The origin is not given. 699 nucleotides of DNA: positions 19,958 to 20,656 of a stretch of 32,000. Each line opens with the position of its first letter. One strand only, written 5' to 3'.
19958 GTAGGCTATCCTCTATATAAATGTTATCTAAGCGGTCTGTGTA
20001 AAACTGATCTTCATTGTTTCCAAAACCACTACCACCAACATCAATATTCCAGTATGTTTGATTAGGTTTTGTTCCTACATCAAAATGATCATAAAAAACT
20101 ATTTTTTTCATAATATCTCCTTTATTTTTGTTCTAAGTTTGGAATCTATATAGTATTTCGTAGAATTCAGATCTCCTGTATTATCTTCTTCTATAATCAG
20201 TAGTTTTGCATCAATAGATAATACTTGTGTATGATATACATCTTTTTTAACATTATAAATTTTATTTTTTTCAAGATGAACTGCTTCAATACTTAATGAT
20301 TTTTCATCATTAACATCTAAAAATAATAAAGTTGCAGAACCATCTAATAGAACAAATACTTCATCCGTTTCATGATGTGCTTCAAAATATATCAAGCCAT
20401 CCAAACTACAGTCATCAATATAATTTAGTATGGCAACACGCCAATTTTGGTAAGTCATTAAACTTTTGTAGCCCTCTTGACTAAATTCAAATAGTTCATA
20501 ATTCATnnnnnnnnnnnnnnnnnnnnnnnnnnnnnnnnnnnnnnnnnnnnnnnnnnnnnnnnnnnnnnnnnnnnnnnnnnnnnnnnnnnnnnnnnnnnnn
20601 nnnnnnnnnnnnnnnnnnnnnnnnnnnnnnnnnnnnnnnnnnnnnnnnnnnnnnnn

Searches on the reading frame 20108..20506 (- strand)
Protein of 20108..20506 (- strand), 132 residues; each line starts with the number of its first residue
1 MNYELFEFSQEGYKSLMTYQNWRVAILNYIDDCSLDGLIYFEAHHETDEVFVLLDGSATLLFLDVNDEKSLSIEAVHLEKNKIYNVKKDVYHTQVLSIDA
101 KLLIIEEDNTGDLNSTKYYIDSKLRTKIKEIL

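Call 7: search_protein_families(library=pfam, proteins=[window:20108-20506:-], max_evalue=0.01)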
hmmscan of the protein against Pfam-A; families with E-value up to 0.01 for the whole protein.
window:20108-20506:- (132 aa): 0 families

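Call 67: search_protein_families(library=ncbifam, proteins=[window:20108-20506:-], max_evalue=0.001)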
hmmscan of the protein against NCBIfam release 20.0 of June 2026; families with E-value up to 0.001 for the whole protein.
window:20108-20506:- (132 aa): 1 family
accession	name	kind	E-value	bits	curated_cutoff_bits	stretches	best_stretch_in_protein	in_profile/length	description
TIGR04366.1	cupin_WbuC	subfamily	3.1e-05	23.9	42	1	43-106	51-113/132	WbuC family cupin fold metalloprotein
